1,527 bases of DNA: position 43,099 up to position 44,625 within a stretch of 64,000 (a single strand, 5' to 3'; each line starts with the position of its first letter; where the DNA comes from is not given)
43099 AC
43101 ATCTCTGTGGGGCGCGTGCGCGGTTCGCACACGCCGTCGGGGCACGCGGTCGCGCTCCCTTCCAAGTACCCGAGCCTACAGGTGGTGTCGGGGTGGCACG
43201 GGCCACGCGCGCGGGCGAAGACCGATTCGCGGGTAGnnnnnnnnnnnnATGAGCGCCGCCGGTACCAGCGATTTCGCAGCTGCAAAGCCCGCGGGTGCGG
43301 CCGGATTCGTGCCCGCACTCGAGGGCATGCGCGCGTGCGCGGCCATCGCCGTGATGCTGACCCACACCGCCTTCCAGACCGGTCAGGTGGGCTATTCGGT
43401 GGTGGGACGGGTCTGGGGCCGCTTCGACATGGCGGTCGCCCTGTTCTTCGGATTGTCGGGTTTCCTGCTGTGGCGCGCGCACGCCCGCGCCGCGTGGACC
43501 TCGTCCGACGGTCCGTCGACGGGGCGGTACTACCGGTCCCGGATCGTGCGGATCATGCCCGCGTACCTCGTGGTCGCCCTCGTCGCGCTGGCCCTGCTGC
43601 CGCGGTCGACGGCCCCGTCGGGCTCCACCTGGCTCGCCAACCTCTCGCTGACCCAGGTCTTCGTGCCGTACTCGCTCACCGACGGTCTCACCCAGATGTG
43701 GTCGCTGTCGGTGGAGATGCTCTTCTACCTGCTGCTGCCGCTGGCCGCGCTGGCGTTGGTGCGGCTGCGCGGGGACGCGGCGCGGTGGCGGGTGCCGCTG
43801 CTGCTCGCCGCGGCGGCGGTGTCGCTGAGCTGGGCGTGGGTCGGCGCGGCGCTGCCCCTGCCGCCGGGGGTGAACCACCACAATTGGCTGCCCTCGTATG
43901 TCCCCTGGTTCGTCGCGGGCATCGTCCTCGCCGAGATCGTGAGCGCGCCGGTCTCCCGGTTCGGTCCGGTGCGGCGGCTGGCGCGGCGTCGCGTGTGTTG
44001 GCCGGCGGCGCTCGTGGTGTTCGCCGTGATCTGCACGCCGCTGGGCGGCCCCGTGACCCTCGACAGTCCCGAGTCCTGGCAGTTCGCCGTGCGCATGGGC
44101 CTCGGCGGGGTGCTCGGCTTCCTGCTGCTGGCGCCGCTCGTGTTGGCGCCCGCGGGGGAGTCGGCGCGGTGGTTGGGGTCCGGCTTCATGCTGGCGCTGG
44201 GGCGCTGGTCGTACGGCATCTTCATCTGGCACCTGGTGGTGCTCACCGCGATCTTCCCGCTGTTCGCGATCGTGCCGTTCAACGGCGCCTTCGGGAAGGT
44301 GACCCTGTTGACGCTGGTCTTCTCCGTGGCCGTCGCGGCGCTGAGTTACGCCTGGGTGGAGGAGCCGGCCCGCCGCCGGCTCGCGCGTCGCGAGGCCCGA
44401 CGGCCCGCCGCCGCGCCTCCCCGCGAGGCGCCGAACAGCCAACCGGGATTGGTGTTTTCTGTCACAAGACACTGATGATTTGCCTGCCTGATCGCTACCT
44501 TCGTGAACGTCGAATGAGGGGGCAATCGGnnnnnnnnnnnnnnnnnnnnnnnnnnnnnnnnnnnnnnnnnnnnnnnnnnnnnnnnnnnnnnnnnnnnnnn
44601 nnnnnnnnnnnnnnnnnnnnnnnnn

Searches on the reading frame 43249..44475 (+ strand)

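Call 59: search_protein_families(library=pfam, proteins=[window:43249-44475:+], max_evalue=1)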
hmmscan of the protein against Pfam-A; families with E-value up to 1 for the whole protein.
window:43249-44475:+ (408 aa): 1 family
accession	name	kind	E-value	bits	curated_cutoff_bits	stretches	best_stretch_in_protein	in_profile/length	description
PF01757.29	Acyl_transf_3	-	1.2e-27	97.3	31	1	22-362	2-324/326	Acyltransferase domain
